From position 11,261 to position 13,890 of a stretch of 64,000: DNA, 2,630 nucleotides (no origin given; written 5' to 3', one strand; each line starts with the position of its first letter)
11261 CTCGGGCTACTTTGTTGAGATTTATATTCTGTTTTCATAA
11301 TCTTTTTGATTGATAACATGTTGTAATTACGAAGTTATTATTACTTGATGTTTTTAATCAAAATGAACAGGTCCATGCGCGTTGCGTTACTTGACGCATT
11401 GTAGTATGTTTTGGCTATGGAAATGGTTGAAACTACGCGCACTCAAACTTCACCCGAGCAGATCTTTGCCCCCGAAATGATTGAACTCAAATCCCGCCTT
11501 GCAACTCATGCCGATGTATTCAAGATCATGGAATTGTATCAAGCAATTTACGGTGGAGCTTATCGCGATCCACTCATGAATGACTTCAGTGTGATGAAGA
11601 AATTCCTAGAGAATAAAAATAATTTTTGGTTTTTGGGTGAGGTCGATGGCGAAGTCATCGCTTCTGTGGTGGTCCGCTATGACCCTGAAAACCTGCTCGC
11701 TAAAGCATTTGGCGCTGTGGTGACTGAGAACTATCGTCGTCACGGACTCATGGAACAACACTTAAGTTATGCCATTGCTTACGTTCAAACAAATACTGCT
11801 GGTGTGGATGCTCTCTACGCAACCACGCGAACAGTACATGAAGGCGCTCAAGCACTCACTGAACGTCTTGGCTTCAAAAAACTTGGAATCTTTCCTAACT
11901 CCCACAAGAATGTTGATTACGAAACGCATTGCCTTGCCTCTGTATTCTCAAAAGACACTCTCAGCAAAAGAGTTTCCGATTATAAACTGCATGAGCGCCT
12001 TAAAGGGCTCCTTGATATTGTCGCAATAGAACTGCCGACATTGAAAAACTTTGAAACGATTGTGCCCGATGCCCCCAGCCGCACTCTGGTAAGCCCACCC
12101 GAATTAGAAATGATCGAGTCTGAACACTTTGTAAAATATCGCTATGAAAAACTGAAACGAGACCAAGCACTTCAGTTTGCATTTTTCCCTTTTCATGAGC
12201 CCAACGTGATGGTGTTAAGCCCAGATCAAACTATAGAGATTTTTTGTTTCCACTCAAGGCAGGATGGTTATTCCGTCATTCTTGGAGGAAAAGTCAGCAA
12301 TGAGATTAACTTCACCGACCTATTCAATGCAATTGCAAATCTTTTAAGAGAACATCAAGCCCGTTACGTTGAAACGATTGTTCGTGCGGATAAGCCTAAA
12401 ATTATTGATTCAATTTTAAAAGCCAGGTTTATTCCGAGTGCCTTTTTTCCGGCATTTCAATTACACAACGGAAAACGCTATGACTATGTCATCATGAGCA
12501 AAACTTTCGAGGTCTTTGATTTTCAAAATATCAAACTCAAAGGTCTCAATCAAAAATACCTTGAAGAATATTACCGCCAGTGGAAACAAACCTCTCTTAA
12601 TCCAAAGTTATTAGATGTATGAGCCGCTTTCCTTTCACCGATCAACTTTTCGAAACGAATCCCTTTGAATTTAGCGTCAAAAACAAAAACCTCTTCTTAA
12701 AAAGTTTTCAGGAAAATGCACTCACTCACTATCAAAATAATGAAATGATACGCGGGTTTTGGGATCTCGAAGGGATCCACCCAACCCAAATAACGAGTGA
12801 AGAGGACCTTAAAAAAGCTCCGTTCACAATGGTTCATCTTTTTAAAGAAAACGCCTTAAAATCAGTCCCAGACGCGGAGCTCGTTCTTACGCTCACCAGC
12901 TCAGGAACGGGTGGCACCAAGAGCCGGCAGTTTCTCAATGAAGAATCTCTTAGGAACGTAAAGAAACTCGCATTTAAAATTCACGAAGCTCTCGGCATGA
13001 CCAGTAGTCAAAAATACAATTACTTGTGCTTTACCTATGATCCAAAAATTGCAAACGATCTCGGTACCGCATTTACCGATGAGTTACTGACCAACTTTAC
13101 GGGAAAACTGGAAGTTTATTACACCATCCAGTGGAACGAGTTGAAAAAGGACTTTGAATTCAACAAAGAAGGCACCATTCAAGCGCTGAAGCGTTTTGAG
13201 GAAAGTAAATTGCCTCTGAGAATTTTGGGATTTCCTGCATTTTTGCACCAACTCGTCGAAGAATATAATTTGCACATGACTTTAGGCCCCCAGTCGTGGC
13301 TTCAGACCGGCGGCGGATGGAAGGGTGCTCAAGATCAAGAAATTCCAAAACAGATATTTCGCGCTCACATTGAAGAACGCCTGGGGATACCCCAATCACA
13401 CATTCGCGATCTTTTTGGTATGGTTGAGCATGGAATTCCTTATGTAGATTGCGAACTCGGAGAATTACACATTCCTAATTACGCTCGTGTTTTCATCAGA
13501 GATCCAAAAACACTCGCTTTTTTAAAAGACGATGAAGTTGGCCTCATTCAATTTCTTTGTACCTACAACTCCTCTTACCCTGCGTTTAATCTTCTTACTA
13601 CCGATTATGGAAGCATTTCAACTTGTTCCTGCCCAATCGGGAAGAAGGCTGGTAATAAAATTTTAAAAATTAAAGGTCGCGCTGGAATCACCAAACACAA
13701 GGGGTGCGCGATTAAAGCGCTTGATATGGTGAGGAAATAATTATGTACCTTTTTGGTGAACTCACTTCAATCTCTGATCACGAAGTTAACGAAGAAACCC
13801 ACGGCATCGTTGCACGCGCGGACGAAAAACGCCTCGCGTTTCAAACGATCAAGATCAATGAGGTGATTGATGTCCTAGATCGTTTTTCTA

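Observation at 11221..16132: Three-gene LuxC/LuxE-like aldehyde-forming operon with a tandem-GNAT partner and an unusual reductase-ligase fusion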

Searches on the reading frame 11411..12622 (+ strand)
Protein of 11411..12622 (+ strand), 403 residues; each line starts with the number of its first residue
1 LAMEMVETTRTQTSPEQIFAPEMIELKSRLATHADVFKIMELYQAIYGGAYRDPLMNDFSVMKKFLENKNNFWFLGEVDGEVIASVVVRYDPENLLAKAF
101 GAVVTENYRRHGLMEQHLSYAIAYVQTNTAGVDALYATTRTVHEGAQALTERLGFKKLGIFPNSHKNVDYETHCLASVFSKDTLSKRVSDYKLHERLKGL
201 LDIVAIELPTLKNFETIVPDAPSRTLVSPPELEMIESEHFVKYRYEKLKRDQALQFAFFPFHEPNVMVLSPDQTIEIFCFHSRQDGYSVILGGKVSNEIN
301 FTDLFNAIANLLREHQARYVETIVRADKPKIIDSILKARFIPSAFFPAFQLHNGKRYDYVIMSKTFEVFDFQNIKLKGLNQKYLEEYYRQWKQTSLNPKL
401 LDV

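Call 3: search_protein_families(library=pfam, proteins=[window:11411-12622:+], max_evalue=0.1)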
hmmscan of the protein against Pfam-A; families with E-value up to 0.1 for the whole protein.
window:11411-12622:+ (403 aa): 5 families
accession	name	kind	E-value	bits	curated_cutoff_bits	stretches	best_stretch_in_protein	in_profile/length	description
PF00583.31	Acetyltransf_1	-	1.4e-10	41.9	20.7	1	38-155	3-116/116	Acetyltransferase (GNAT) family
PF13302.13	Acetyltransf_3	-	0.00017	22.7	25.4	1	68-156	50-138/138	Acetyltransferase (GNAT) domain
PF13508.13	Acetyltransf_7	-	0.00033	21.4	27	1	72-157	4-84/84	Acetyltransferase (GNAT) domain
PF02353.26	CMAS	-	0.02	14.7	27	1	300-376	144-220/273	Mycolic acid cyclopropane synthetase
PF13420.13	Acetyltransf_4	-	0.047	14.2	24.3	0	54-165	29-144/155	Acetyltransferase (GNAT) domain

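Call 4: search_protein_families(library=ncbifam, proteins=[window:11411-12622:+], max_evalue=0.1)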
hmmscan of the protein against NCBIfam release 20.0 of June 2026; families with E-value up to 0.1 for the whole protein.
window:11411-12622:+ (403 aa): 6 families
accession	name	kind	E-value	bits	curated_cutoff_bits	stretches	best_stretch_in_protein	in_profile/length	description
TIGR01575.1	rimI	equivalog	9.9e-05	22.5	86.4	1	61-164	23-121/132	ribosomal protein S18-alanine N-acetyltransferase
TIGR03827.1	GNAT_ablB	equivalog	0.00028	20.4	205.1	1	4-163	96-248/266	putative beta-lysine N-acetyltransferase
NF008072.0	PRK10809.1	equivalog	0.006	16.3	190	0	95-163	102-169/194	ribosomal protein S5-alanine N-acetyltransferase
NF002959.0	PRK03624.1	equivalog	0.013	15.2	124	1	29-156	10-130/147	GNAT family acetyltransferase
NF040503.1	resist_ArsN1a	equivalog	0.028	14.1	170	1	29-163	2-141/159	arsinothricin resistance N-acetyltransferase ArsN1 family A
NF007025.1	PRK09491.1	equivalog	0.087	12.8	173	0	97-160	63-124/145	ribosomal protein S18-alanine N-acetyltransferase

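Call 13: search_solved_structures(query=window:11417-12622:+, max_evalue=0.1)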
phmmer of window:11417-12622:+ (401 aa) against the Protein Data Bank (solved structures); distinct sequences matched with E-value up to 0.1: 1.
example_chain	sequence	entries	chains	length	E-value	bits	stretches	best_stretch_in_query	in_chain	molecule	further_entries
5jtf_A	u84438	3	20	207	0.046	16.1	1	101-162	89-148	Putative Phosphinothricin N-acetyltransferase | Phosphinothricin N-acetyltransferase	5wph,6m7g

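Call 28: find_homologous_proteins(query=window:11417-12622:+, max_evalue=0.001)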
Query window:11417-12622:+ (401 aa): 652 proteins with E <= 0.001 among 4066 candidates; the best 120 are listed.
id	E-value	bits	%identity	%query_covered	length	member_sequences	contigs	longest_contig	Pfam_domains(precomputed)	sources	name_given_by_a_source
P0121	7.1e-268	906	100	100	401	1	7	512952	PF00583.32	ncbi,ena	-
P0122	5.1e-212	722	80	100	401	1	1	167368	PF13508.14,PF00583.32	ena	-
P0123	1.3e-191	655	73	96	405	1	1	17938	PF00583.32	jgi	jgi:RimJ/RimL family protein N-acetyltransferase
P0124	3.6e-188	644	72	96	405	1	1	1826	PF00583.32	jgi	jgi:RimJ/RimL family protein N-acetyltransferase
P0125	5.3e-176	603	69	94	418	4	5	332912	PF00583.32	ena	-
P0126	2.4e-175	601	66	100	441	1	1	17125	PF00583.32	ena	-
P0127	5.7e-175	600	67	94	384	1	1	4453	PF13302.14,PF00583.32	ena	-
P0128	5.9e-174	597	67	95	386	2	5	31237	PF13302.14,PF00583.32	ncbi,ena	-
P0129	2.8e-171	588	65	94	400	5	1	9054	PF00583.32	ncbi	-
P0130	1.3e-168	579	63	94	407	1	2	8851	PF13302.14,PF13508.14,PF00583.32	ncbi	-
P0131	1.3e-168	579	65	94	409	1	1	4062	PF13302.14,PF13508.14,PF00583.32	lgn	-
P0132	2.6e-168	578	65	94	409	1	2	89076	PF13302.14,PF13508.14,PF00583.32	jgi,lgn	jgi:RimJ/RimL family protein N-acetyltransferase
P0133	4.7e-168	577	65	94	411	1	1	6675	PF13302.14,PF13508.14,PF00583.32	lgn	-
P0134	1.3e-165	569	67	91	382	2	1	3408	PF00583.32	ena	-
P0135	7.7e-165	567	63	94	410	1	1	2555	PF13302.14,PF13508.14,PF00583.32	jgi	jgi:RimJ/RimL family protein N-acetyltransferase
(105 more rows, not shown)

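Call 38: predict_structure(alignment_id=A2)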
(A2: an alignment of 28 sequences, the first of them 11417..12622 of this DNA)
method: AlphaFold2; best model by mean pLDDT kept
length: 401 residues; sequences in the alignment: 28
mean_pLDDT: 85.7   pTM: 0.83
mean pLDDT of the five models: 85.7, 84.7, 83.2, 83.0, 78.4
residues with pLDDT >= 90: 228; 70-90: 125; 50-70: 30; < 50: 18
segments of 3 or more residues with pLDDT < 50: 1-18
pLDDT, mean of each block of 10 residues (from residue 1): 38 42 91 93 82 86 94 95 94 91 84 91 94 83 74 88 60 88 90 95 90 91 92 94 92 76 94 93 87 92 96 91 93 94 90 92 79 83 90 69 55
secondary structure, 60 per line:
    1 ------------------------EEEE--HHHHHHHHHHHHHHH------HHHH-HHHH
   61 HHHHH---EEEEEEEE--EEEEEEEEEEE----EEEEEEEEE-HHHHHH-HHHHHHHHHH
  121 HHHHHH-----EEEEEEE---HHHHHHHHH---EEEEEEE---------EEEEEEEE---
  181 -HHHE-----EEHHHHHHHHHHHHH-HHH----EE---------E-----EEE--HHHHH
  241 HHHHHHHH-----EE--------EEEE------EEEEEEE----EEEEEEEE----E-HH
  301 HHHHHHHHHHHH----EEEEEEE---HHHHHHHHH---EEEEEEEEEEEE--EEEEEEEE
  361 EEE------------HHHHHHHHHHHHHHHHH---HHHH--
elements in order: E25-28 H31-45 H52-55 H57-65 E69-76 E79-89 E94-102 H104-109 H111-126 E132-138 H142-150 E154-160 E170-177 H193-205 E231-233 H236-248 E264-267 E274-280 E285-292 H299-312 E317-323 H327-335 E339-350 E353-363 H376-392 H396-399

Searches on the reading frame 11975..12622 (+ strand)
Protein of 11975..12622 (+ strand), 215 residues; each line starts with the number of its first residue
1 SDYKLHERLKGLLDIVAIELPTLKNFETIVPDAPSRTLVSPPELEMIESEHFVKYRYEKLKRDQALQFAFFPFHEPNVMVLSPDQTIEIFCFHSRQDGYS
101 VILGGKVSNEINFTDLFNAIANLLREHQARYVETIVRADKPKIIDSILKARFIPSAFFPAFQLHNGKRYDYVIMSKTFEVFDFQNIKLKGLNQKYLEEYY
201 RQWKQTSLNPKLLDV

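Call 37: search_protein_families(library=pfam, proteins=[window:11975-12622:+], max_evalue=10)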
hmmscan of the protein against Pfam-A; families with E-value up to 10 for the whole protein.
window:11975-12622:+ (215 aa): 4 families
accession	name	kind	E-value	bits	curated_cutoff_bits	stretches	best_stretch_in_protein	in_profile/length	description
PF02353.26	CMAS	-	0.01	15.6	27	1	112-188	144-220/273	Mycolic acid cyclopropane synthetase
PF16078.10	2-oxogl_dehyd_N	-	0.066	13.2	27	1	188-205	4-21/41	2-oxoglutarate dehydrogenase N-terminus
PF16114.10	Citrate_bind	-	0.16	12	26.8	1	91-134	85-127/177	ATP citrate lyase citrate-binding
PF12174.13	RST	-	0.27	11.6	22.7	1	108-134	4-30/67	RCD1-SRO-TAF4 (RST) plant domain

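Call 74: predict_structure(alignment_id=A3)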
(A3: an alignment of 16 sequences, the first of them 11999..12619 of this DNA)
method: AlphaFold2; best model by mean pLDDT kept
length: 207 residues; sequences in the alignment: 16
mean_pLDDT: 75.1   pTM: 0.65
mean pLDDT of the five models: 75.1, 74.9, 74.4, 73.9, 67.5
residues with pLDDT >= 90: 51; 70-90: 85; 50-70: 51; < 50: 20
segments of 3 or more residues with pLDDT < 50: 149-151, 173-181, 198-200
pLDDT, mean of each block of 10 residues (from residue 1): 68 73 69 92 93 87 76 93 86 89 88 91 81 74 64 66 77 47 51 53 51
secondary structure, 60 per line:
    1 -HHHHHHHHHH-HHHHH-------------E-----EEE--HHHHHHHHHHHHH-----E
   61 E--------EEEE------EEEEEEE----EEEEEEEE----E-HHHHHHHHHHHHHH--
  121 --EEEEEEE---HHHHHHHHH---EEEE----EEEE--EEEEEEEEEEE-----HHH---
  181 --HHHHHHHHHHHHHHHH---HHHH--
elements in order: H2-11 H13-17 E37-39 H42-54 E70-73 E80-86 E91-98 H105-118 E123-129 H133-141 E145-148 E153-156 E159-169 H183-198 H202-205

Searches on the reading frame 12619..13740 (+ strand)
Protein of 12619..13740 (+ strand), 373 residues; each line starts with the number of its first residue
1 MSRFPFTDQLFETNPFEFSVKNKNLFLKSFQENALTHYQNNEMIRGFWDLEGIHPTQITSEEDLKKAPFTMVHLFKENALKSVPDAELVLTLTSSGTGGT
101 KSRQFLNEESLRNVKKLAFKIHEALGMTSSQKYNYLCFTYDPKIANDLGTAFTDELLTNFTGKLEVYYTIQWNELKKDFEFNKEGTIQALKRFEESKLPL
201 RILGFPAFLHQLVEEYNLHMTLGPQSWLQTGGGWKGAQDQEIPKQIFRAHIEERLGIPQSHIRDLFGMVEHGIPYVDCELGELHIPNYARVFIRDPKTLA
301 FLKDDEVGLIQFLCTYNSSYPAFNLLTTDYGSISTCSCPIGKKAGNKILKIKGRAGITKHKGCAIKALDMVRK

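Call 3: search_protein_families(library=pfam, proteins=[window:12619-13740:+], max_evalue=0.1)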
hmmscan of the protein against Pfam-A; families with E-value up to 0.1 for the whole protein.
window:12619-13740:+ (373 aa): 1 family
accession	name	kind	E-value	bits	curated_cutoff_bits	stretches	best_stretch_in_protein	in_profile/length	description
PF04443.18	LuxE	-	1.7e-39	136.3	24.9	1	7-365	18-384/391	Acyl-protein synthetase, LuxE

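Call 4: search_protein_families(library=ncbifam, proteins=[window:12619-13740:+], max_evalue=0.1)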
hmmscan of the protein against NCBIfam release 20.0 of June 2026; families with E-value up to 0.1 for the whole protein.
window:12619-13740:+ (373 aa): 6 families
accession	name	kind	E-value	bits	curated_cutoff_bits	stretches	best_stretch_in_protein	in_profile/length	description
NF052244.1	LCFA_lig_LuxE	equivalog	1.2e-27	96.9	550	1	8-367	14-362/367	long-chain-fatty-acid--protein ligase LuxE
TIGR02155.1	PA_CoA_ligase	equivalog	5e-08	31.9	646.3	1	25-100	11-89/422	phenylacetate--CoA ligase PaaK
NF041878.1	paak_haloarch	equivalog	5.7e-06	25.2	700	1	31-129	22-123/427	phenylacetate--CoA ligase PaaK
NF045666.1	DVU1553_fam_AMP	equivalog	6.1e-06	25.5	300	1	49-114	48-117/331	DVU_1553 family AMP-dependent CoA ligase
NF053551.1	FlxY_rubin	equivalog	0.0014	17.4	520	1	39-132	26-118/424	flexirubin biosynthesis putative acyl-CoA ligase FlxY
TIGR03335.1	F390_ftsA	equivalog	0.019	13.7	458.7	0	38-131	30-131/445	coenzyme F390 synthetase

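Call 12: search_solved_structures(query=window:12619-13740:+, max_evalue=0.01, show_alignments=1)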
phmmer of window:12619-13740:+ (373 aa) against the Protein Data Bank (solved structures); distinct sequences matched with E-value up to 0.01: 2.
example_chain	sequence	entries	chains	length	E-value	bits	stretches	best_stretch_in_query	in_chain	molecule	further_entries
7xc6_E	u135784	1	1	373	1.5e-24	89.9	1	8-366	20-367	LuxE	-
2y4o_A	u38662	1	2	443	7.5e-05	25.1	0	36-100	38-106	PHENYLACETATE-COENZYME A LIGASE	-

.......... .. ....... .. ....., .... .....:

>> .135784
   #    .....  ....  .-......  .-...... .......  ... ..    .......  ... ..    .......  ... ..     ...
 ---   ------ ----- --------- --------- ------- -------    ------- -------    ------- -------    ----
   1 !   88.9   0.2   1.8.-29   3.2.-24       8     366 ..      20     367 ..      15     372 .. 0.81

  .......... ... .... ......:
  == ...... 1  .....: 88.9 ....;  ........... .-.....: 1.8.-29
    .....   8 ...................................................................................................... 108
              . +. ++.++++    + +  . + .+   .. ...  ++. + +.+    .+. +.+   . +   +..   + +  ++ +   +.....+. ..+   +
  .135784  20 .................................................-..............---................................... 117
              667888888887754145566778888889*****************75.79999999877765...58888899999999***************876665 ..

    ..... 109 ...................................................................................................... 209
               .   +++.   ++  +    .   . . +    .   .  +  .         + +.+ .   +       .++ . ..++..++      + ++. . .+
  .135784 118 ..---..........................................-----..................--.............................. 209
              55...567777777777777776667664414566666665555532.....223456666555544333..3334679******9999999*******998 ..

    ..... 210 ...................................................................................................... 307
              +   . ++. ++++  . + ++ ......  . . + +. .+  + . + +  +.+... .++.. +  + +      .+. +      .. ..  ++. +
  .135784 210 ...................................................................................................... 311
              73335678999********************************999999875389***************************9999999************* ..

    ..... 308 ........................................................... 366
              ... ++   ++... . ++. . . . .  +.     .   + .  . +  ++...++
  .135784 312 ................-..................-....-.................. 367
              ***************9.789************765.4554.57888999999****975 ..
